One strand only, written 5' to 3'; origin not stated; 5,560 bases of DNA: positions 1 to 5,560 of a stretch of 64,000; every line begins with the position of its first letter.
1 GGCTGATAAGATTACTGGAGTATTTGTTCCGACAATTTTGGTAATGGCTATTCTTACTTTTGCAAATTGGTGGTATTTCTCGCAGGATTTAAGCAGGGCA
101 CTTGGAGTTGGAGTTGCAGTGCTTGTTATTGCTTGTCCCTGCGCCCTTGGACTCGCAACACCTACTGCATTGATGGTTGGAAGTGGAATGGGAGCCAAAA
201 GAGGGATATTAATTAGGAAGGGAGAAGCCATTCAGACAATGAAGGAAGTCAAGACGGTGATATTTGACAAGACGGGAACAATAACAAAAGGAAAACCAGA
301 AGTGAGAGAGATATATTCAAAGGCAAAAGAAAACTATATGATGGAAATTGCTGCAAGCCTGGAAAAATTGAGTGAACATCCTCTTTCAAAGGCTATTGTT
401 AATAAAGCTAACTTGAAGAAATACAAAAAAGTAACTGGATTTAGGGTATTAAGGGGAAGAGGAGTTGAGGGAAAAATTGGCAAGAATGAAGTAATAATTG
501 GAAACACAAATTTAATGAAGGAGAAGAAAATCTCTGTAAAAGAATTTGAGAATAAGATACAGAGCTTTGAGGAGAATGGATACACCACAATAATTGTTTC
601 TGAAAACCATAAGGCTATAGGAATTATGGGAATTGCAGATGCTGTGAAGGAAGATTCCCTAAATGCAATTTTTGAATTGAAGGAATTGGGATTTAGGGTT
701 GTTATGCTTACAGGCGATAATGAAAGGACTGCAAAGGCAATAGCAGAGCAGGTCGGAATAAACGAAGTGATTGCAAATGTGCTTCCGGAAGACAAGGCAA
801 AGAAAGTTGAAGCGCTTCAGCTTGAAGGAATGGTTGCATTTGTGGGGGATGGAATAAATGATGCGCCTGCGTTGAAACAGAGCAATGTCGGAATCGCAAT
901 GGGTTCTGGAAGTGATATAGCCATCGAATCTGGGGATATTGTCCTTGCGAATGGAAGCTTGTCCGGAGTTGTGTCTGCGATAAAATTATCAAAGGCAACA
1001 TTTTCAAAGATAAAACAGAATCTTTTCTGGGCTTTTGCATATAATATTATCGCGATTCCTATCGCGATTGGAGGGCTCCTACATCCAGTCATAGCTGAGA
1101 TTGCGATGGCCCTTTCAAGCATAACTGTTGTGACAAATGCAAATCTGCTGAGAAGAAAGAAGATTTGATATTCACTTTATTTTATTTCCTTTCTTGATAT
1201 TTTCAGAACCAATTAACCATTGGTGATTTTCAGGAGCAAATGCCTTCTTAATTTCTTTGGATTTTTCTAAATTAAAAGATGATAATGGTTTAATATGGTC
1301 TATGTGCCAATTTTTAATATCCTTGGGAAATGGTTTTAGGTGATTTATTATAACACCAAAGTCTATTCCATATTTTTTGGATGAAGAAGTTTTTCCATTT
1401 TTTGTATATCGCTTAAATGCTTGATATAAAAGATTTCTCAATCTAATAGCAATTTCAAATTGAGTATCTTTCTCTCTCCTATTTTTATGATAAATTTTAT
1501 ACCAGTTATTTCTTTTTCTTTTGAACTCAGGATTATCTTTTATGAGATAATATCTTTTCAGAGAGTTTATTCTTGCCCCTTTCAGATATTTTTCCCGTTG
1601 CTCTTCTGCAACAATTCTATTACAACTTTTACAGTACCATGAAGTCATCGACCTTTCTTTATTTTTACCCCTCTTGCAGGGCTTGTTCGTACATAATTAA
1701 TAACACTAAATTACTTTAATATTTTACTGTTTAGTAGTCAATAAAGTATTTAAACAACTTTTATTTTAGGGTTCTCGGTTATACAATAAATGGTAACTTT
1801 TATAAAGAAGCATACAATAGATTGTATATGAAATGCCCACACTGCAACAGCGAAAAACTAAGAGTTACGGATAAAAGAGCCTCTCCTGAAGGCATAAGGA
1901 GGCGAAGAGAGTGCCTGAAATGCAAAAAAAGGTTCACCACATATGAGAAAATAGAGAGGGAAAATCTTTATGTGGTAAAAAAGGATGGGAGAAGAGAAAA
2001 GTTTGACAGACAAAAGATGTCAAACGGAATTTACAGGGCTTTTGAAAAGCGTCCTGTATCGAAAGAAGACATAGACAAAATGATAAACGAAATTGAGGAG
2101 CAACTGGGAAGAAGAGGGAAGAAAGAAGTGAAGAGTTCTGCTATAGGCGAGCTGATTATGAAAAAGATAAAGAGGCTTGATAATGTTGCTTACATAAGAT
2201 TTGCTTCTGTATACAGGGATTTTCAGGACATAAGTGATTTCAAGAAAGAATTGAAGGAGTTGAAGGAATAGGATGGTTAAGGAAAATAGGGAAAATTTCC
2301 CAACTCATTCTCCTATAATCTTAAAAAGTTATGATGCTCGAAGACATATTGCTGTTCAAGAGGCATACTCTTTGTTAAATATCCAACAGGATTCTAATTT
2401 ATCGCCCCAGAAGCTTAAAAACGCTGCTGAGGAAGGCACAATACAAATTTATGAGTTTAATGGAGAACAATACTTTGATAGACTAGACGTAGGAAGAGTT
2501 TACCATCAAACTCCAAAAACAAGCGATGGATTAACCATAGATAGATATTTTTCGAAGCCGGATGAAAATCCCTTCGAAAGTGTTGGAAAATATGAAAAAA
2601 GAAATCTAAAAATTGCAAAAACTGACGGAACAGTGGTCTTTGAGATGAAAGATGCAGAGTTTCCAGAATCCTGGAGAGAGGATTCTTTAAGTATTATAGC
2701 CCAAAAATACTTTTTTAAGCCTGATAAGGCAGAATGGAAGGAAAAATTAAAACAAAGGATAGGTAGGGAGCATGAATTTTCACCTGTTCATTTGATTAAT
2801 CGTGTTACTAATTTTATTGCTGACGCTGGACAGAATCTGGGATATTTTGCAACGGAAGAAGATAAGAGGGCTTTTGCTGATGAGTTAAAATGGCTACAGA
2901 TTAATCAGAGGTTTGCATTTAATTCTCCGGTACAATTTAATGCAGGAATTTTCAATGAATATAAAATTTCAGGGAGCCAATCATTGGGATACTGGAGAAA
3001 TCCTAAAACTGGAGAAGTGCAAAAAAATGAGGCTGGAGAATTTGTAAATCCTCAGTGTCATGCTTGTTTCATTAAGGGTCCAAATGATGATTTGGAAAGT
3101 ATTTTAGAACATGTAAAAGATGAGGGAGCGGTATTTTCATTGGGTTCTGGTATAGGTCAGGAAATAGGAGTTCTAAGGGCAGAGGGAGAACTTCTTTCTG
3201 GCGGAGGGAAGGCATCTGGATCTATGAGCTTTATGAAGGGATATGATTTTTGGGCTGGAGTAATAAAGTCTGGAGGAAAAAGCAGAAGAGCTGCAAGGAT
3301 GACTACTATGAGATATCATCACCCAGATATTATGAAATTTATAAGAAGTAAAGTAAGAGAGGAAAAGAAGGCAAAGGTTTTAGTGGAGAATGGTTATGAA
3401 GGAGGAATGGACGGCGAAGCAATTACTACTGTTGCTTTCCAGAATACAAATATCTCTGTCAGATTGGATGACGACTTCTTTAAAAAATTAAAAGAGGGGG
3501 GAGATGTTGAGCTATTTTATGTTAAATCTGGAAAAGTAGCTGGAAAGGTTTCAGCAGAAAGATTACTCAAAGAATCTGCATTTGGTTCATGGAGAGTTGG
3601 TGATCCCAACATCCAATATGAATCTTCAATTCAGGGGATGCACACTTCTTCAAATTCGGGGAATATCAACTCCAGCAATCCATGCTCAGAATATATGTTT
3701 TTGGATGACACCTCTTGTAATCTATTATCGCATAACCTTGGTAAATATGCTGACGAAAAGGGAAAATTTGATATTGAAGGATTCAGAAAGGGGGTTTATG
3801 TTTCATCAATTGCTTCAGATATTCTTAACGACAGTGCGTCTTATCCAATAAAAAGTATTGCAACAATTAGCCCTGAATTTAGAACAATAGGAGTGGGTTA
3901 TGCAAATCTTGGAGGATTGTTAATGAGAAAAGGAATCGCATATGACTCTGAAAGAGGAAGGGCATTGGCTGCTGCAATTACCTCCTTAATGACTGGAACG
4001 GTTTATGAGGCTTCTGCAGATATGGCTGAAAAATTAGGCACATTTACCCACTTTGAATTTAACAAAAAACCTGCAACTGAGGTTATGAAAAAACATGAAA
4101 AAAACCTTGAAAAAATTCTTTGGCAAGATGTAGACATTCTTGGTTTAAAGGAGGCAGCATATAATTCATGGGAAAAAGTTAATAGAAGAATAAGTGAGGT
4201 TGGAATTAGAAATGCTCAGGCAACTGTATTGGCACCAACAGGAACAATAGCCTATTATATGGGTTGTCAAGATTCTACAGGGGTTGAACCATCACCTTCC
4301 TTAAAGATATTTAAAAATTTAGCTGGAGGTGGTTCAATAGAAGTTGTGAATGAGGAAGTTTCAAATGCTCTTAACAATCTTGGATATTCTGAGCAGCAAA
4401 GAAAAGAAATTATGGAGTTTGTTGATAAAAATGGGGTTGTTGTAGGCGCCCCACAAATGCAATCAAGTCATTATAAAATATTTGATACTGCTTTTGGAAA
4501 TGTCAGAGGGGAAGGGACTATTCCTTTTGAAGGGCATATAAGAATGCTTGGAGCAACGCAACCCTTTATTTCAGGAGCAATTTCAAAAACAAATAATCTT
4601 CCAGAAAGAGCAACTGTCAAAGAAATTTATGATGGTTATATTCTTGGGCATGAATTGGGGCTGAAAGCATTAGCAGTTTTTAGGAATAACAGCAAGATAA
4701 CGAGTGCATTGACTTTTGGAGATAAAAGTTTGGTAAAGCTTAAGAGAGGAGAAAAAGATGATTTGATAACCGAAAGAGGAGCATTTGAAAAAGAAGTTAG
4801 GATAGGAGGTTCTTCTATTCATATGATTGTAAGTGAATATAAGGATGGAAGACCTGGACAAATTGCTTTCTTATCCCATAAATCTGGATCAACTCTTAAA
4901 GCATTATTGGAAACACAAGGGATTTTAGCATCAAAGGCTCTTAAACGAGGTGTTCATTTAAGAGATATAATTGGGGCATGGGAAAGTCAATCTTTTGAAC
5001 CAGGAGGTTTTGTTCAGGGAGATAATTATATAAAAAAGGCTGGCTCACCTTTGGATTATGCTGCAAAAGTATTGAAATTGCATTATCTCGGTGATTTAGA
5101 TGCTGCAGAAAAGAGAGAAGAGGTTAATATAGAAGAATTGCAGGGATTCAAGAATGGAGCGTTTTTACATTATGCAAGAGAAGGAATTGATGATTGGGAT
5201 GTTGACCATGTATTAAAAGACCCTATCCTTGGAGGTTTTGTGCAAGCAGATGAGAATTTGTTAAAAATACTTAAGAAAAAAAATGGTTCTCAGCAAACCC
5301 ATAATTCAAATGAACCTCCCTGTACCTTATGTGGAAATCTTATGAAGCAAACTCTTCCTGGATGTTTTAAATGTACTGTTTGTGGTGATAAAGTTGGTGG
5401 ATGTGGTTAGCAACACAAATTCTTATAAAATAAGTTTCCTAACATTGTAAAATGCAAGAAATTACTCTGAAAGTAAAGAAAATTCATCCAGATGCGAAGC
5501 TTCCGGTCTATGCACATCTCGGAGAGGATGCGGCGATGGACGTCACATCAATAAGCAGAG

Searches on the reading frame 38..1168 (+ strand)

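Call 78: search_protein_families(library=pfam, proteins=[window:38-1168:+], max_evalue=0.01)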
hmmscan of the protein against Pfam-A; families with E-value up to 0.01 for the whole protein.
window:38-1168:+ (376 aa): 4 families
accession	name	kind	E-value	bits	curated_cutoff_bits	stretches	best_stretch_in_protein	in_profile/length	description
PF00702.32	Hydrolase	-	8.8e-37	127.8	26.4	1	71-282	1-190/191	haloacid dehalogenase-like hydrolase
PF00122.25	E1-E2_ATPase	-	2e-10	40.9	28.1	1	2-55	128-181/181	E1-E2 ATPase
PF08282.18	Hydrolase_3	-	1.8e-07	31.6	20.9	1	265-315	205-255/255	haloacid dehalogenase-like hydrolase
PF12710.13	HAD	-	4.3e-06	27.7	27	1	206-280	89-189/189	haloacid dehalogenase-like hydrolase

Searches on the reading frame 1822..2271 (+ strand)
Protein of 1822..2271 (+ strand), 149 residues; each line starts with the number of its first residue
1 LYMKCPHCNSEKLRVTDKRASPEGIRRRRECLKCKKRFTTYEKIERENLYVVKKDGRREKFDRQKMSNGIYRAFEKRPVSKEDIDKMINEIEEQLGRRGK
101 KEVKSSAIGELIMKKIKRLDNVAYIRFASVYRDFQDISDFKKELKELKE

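Call 78: search_protein_families(library=pfam, proteins=[window:1822-2271:+], max_evalue=0.01)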
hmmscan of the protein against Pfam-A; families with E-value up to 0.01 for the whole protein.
window:1822-2271:+ (149 aa): 3 families
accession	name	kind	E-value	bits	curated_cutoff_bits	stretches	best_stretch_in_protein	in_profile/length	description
PF03477.21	ATP-cone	-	3.8e-24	85.5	25.8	1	50-136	2-87/88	ATP cone domain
PF22811.2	Zn_ribbon_NrdR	-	1.2e-16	60.7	27.2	1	3-42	1-42/42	Transcriptional repressor NrdR-like, N-terminal domain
PF01096.23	Zn_ribbon_TFIIS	-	0.0055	17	21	1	4-39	2-39/39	Transcription factor S-II (TFIIS)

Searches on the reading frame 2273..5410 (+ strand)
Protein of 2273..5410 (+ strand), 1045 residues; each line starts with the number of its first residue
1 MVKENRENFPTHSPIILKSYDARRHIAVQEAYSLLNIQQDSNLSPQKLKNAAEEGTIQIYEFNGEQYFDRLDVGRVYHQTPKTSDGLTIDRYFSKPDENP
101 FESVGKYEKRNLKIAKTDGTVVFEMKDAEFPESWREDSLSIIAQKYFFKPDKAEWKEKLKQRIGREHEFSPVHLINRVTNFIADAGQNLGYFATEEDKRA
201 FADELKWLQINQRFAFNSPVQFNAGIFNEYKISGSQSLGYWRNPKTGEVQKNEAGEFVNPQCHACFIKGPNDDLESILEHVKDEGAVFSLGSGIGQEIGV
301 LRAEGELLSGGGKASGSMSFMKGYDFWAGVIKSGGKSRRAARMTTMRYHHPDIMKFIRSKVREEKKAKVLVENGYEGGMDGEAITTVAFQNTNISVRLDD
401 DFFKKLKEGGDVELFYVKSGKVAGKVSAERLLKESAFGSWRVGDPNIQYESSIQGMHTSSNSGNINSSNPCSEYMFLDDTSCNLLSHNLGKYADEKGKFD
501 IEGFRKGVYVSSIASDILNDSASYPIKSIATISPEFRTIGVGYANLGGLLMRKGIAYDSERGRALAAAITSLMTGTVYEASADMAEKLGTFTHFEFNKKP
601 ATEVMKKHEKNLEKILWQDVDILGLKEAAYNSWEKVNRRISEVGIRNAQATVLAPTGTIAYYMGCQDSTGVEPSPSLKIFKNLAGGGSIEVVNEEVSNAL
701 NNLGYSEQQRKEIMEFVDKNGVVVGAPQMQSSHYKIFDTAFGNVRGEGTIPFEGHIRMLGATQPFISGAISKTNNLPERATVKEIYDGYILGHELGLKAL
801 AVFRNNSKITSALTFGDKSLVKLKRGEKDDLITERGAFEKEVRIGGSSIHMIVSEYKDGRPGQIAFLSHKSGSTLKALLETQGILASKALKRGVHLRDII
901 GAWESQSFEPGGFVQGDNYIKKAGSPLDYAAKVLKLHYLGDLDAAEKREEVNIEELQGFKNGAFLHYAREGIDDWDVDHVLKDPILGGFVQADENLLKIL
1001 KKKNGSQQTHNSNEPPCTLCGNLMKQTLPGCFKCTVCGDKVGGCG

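Call 15: search_protein_families(library=pfam, proteins=[window:2273-5410:+], max_evalue=0.001)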
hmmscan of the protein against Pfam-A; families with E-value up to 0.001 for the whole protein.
window:2273-5410:+ (1045 aa): 3 families
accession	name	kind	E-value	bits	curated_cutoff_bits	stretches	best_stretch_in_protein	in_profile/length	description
PF02867.20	Ribonuc_red_lgC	-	2.5e-111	373.3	23.9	1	264-802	2-522/523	Ribonucleotide reductase, barrel domain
PF08471.15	Ribonuc_red_2_N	-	1.6e-17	64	27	1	118-212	1-103/103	Class II vitamin B12-dependent ribonucleotide reductase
PF12637.14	TSCPD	-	8.3e-06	26.5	22.8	1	840-938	5-88/88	TSCPD domain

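Call 72: find_encoding_contigs(protein=window:2273-5410:+, flank=10000, max_places=1)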
Protein window:2273-5410:+ (1045 aa): no gene with exactly this product is on record in the collection.
